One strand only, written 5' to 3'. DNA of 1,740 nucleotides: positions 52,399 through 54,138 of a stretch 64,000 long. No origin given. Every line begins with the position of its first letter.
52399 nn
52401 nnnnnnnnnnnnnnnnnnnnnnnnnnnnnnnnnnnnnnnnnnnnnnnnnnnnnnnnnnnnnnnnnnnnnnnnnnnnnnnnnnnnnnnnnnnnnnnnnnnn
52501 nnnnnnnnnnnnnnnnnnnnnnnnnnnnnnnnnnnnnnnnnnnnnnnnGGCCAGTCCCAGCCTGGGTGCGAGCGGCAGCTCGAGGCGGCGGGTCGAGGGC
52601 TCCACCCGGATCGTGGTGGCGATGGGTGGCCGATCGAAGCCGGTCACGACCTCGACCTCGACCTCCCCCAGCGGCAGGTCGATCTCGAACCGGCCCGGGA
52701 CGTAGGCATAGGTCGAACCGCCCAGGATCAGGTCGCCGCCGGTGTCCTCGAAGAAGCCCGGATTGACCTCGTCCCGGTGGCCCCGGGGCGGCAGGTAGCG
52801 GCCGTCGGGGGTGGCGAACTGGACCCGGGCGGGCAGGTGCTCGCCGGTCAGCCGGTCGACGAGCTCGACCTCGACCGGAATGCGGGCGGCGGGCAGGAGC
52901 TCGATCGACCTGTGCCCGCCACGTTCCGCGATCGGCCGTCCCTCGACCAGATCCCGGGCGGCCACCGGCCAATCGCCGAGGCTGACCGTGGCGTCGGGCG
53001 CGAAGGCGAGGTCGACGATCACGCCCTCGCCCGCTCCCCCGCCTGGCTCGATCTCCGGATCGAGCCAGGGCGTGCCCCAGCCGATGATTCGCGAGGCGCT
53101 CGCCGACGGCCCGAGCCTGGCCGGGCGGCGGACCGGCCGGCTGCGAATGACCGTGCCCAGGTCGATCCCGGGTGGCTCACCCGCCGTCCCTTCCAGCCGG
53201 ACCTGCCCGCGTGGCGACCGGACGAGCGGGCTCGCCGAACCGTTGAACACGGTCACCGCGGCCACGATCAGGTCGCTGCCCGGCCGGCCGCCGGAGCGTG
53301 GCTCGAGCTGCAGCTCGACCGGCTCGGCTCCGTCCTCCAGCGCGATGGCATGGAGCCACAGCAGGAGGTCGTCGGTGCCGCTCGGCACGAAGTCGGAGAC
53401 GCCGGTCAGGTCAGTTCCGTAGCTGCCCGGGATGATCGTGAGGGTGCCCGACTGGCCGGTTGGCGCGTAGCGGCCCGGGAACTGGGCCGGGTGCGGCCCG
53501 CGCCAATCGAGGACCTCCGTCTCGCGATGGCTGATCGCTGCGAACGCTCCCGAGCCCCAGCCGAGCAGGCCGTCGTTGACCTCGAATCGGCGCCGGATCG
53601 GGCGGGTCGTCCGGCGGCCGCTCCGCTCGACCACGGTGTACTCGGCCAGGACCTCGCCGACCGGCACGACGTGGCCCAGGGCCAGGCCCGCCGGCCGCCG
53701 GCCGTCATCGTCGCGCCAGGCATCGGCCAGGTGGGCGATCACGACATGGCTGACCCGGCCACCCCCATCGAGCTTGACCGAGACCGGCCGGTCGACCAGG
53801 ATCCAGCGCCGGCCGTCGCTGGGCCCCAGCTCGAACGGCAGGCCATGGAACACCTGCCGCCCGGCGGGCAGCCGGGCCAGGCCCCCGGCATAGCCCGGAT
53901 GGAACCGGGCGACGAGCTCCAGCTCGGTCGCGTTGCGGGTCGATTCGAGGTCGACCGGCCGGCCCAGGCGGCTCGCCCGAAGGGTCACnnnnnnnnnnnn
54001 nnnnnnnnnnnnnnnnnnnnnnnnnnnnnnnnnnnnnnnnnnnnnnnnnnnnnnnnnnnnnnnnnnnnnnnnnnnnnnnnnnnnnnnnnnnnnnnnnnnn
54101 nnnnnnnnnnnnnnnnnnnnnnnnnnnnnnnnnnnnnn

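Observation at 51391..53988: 865-aa cytoplasmic protein: uncharacterised ~470-aa N-terminal module fused to a PHP/CehA-like metallohydrolase, under the regulon operator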

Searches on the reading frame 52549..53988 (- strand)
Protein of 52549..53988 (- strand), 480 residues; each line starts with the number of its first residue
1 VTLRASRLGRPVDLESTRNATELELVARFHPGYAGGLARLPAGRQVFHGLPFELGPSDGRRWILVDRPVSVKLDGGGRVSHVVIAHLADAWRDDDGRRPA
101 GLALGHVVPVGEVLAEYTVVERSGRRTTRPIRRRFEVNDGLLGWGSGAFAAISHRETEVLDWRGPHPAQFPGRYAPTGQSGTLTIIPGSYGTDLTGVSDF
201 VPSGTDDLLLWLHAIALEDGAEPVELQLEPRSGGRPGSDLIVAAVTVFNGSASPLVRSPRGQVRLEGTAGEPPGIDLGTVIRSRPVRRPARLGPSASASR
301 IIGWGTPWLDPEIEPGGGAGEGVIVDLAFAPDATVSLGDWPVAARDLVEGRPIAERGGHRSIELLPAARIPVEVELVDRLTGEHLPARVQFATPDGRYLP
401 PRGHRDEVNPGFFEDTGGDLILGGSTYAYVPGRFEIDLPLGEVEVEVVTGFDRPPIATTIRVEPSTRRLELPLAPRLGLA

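Call 21: search_protein_representatives(protein=window:52549-53988:-)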
Query: 480 residues. Proteins with E-value up to 0.001 (for the whole library): 485; up to 1e-10: 254; up to 1e-30: 68. The best 150 are listed.
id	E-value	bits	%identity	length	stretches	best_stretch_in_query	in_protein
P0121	1.7e-142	492.4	54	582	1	4-473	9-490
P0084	1.8e-138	479.1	53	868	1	3-477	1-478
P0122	1.3e-115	403.7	49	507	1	3-474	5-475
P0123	1.3e-107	377.3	50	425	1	3-434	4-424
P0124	1.6e-104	367.1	58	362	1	4-314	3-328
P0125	8.3e-101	354.9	48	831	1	42-473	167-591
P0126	9.5e-88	311.8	45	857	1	10-457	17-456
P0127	3.1e-80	287.0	52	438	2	77-316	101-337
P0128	6.1e-80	286.0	49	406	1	3-307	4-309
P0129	1.7e-79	284.5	52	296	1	5-287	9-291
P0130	5.2e-75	269.8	43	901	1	5-475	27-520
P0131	8.8e-73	262.4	48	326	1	4-307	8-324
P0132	2.4e-72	261.0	57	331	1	192-475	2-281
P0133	3.6e-66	240.6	45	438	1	7-323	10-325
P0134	6.3e-64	233.2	45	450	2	131-460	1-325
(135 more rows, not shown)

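Call 35: search_solved_structures(query=A2, max_evalue=10, show_alignments=3)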
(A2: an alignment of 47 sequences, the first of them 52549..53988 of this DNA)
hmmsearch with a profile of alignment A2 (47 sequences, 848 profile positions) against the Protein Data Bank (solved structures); distinct sequences matched with E-value up to 10: 2.
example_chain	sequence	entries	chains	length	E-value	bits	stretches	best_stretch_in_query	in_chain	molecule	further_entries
1lsh_B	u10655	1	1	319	0.79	11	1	282-362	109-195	LIPOVITELLIN (LV-2)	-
5trv_A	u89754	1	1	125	0.93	10.7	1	302-380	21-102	denovo NTF2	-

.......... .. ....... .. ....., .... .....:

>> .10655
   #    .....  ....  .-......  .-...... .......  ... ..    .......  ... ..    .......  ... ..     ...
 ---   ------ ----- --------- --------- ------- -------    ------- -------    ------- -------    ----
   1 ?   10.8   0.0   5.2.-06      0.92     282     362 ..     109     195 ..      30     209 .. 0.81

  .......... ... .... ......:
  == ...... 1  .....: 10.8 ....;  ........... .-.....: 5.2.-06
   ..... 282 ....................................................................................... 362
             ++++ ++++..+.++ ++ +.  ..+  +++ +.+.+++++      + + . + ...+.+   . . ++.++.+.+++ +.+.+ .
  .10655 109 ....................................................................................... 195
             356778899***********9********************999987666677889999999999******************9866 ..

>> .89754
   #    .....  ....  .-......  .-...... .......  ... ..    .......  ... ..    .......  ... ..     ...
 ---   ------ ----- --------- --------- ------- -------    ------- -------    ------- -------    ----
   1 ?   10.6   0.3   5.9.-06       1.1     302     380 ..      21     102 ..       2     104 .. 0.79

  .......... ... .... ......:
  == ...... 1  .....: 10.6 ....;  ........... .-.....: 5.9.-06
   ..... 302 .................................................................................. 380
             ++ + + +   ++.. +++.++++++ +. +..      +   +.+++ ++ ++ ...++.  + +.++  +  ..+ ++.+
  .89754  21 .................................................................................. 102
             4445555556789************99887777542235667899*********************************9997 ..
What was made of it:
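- On AziU3/U2-like fold (domain D1): A profile search of all PDB sequences at E up to 10 does not return 7wuw (call 35).
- Closest known: AziU3/U2. Different: Sequence identity is 15%, rmsd 7.6 Å, and there is no sequence or profile match (call 35).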

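Call 42: predict_structure(alignment_id=A2)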
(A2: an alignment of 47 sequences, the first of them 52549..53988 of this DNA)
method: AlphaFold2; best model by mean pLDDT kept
length: 480 residues; sequences in the alignment: 47
mean_pLDDT: 87.0   pTM: 0.86
mean pLDDT of the five models: 87.0, 86.3, 84.9, 84.8, 84.1
residues with pLDDT >= 90: 316; 70-90: 88; 50-70: 49; < 50: 27
segments of 3 or more residues with pLDDT < 50: 170-173, 182-187, 292-297, 312-319
pLDDT, mean of each block of 10 residues (from residue 1): 83 97 97 95 97 96 98 92 98 92 90 98 98 97 89 89 63 53 50 72 84 97 98 94 98 92 90 92 79 49 69 46 90 93 94 93 95 97 95 92 83 60 88 97 93 90 98 84
secondary structure, 60 per line:
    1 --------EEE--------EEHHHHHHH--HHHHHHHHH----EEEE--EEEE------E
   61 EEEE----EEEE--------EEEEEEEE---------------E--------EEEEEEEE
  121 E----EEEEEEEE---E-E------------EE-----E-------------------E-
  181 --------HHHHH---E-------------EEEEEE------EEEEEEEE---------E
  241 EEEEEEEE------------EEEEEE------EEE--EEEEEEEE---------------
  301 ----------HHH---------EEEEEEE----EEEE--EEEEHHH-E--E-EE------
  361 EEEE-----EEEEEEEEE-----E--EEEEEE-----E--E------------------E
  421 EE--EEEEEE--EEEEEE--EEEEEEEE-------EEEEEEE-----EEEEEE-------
elements in order: E9-11 H22-28 H31-39 E44-47 E50-53 E60-64 E69-72 E81-88 E113-121 E126-133 H189-193 E211-216 E223-230 E240-248 E261-266 E273-275 E278-285 E323-329 E334-337 E340-343 E361-364 E370-378 E387-392 E420-422 E425-430 E433-438 E441-448 E456-462 E468-473
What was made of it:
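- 53119..53988 (-): Domain D1 (aa 1-290): beta-rich, unclassified. Carries the invariant IRRRFE motif (R132-E136), GWG (143-145) and DWRGP (161-165). N-terminal model with pLDDT 87 and pTM 0.86 (call 42).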

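Call 44: fold_search(model_id=the predicted structure, library=pdb)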
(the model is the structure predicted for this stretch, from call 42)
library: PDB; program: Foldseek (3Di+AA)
matches with E <= 10: 1078; with E <= 0.001: 8
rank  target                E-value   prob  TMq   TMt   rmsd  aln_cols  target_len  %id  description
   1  4uzg                  1.2e-06  1.00  0.19  0.29  16.4       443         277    8  Crystal structure of group B streptococcus pilus 2b backbone protein SAK_1440 (released 2015-05-13)
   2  7wuw_A                1.2e-05  1.00  0.28  0.63   7.6       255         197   15  Crystal structure of AziU3/U2 from Streptomyces sahachiroi (released 2022-09-07)
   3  7wuw_B                5.1e-05  1.00  0.28  0.61   7.8       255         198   15  Crystal structure of AziU3/U2 from Streptomyces sahachiroi (released 2022-09-07)
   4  3rkp_A                2.4e-04  0.75  0.15  0.19  22.6       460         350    6  Crystal structure of BcpA*(D312A), the major pilin subunit of Bacillus cereus (released 2012-05-30)
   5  7w6b                  2.5e-04  0.47  0.13  0.09  23.5       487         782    7  Crystal Structure of PitA from pilus islet-2 of Streptococcus oralis (released 2022-06-01)
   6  5xyr                  3.1e-04  0.38  0.14  0.06  23.7       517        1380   11  Crystal structure of a serine protease from Streptococcus species (released 2018-08-08)
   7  3kpt_B                3.5e-04  0.63  0.15  0.19  24.0       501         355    6  Crystal structure of BcpA, the major pilin subunit of Bacillus cereus (released 2009-11-24)
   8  7vcn_B                6.8e-04  0.35  0.14  0.14  23.4       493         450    8  Crystal Structure of PitA fragment from pilus islet-2 of Streptococcus oralis with Tb-Xo4 (released 2022-07-13)
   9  2ww8                  1.5e-03  0.47  0.13  0.08  27.4       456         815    8  Structure of the pilus adhesin (RrgA) from Streptococcus pneumoniae (released 2010-01-19)
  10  1ciu                  1.7e-03  0.51  0.12  0.10  16.3       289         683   11  THERMOSTABLE CGTASE FROM THERMOANAEROBACTERIUM THERMOSULFURIGENES EM1 AT PH 8.0. (released 1996-03-08)
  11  8wgg                  1.7e-03  0.28  0.13  0.15  24.7       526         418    8  Crystal structure of basal pilin PilB from Streptococcus sanguinis (released 2025-03-26)
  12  3rkp_B                2.0e-03  0.84  0.15  0.19  18.9       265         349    6  Crystal structure of BcpA*(D312A), the major pilin subunit of Bacillus cereus (released 2012-05-30)
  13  6fwv_A                3.0e-03  0.94  0.14  0.13  23.4       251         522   10  The Bacillus anthracis TIE protein (released 2018-08-08)
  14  7edd                  3.9e-03  0.20  0.14  0.06  23.3       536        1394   10  Crystal structure of a serine protease from Streptococcus pyogenes (released 2021-05-12)
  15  9lr7_A                4.1e-03  0.87  0.17  0.20  17.1       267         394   10  Crystal Structure of the Basal pilin EbpB from Enterococcus faecalis. (released 2025-07-16)
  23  3mn8_A                6.8e-03  1.00  0.14  0.17   4.1       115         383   16  Structure of Drosophila melanogaster carboxypeptidase D isoform 1B short (released 2010-07-28)
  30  3mn8_B                8.5e-03  1.00  0.13  0.16   5.0       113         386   15  Structure of Drosophila melanogaster carboxypeptidase D isoform 1B short (released 2010-07-28)
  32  3mn8_D                8.9e-03  1.00  0.14  0.17   4.1       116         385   16  Structure of Drosophila melanogaster carboxypeptidase D isoform 1B short (released 2010-07-28)
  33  1qmu_A                8.9e-03  1.00  0.13  0.16   4.1       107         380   14  Duck carboxypeptidase D domain II (released 2000-10-13)
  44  3mn8_C                1.4e-02  1.00  0.14  0.17   4.1       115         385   16  Structure of Drosophila melanogaster carboxypeptidase D isoform 1B short (released 2010-07-28)
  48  2nsm                  1.5e-02  1.00  0.13  0.15   3.6       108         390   12  Crystal structure of the human carboxypeptidase N (Kininase I) catalytic domain (released 2007-04-24)
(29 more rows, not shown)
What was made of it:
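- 53119..53988 (-): Foldseek match to AziU3/U2 (7wuw): E 1.2e-5, TM 0.63 normalised to the target (call 44).
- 52540..52881 (-): Domain D3 (aa 370-483): carboxypeptidase-regulatory/transthyretin-like beta-sandwich with a conserved loop, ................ (aa 400-415). Foldseek matches to 3mn8, 1qmu and 2nsm at probability 1.0 and rmsd about 4 Å (call 44).
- On AziU3/U2-like fold (domain D1): E 1.2e-5 and TM 0.61-0.63 normalised to the target, but rmsd 7.6 Å and 15% identity (call 44).
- Closest known: AziU3/U2. Same: Domain D1 (aa 1-290) gives the best domain-sized structural match: E 1.2e-5, probability 1.0, TM 0.63 normalised to the target (call 44).
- Tried and rejected: I treat them as generic beta-sandwich noise (call 44).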

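Call 53: fold_search(model_id=the predicted structure, library=viral)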
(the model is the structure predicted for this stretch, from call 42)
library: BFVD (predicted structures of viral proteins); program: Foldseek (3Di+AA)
matches with E <= 10: 807; with E <= 0.001: 5
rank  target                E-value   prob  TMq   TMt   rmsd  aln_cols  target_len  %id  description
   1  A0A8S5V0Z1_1          1.0e-04  0.72  0.14  0.08  21.8       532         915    8  Putative membrane protein [Siphoviridae sp. ct3r22]
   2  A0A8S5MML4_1          1.3e-04  0.51  0.15  0.10  34.4       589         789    9  Cell wall surface anchor family domain protein [Siphoviridae sp. ctxc31]
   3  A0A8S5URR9            4.0e-04  0.66  0.15  0.15  16.7       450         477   10  Minor tail protein [Siphoviridae sp. ctksc2]
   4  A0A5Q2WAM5            4.5e-04  1.00  0.13  0.41   6.6       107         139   12  (no name in the UniProt tables at hand)
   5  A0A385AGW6            7.0e-04  0.13  0.09  0.05  29.4       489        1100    8  Tail protein [Methanobacterium virus Drs3]
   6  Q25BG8                1.3e-03  1.00  0.14  0.13   9.6       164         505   12  Structural protein 27 [His1 virus (isolate Australia/Victoria)]
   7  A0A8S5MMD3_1          1.7e-03  1.00  0.15  0.08   7.9       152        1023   11  Baseplate J like protein [Siphoviridae sp. ctxc31]
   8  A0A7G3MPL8            1.7e-03  0.99  0.15  0.24  13.3       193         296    9  (no name in the UniProt tables at hand)
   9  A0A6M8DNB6            2.2e-03  1.00  0.14  0.36   5.2       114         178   18  (no name in the UniProt tables at hand)
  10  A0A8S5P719            3.1e-03  0.57  0.10  0.05  21.3       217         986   12  Baseplate wedge protein (Fragment) [Herelleviridae sp. cttEB8]
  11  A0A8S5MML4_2          4.5e-03  1.00  0.14  0.09   5.1       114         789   14  Cell wall surface anchor family domain protein [Siphoviridae sp. ctxc31]
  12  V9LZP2                4.5e-03  0.16  0.12  0.07  23.4       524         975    9  Uncharacterized protein [Vibrio phage VP4B]
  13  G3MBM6                5.0e-03  0.98  0.14  0.17  15.7       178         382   11  Gp160 [Bacillus phage G]
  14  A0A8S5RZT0            6.0e-03  0.12  0.10  0.12  27.4       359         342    9  Binding domain, N-terminal [Myoviridae sp. ctNQV2]
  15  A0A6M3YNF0            6.3e-03  0.16  0.15  0.08  22.9       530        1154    8  PKD/Chitinase domain-containing protein [Alteromonas phage vB_AcoS-R7M]
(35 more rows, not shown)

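Call 78: search_protein_families(library=pfam, alignment_id=A2, max_evalue=0.1)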
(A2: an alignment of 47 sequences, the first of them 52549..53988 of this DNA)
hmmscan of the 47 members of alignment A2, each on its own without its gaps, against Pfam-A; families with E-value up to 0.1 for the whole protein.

A. member 1, window:52549-53988:- (480 aa): 0 families

B. families by the number of members that match (of 47 scanned): 3 families
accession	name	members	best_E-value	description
PF06832.18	BiPBP_C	1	0.061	Penicillin-Binding Protein C-terminus Family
PF23148.1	Gp77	1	0.094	Podophage GP4 fiber-tail adaptor protein gp77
PF01957.25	NfeD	1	0.094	NfeD-like C-terminal, partner-binding domain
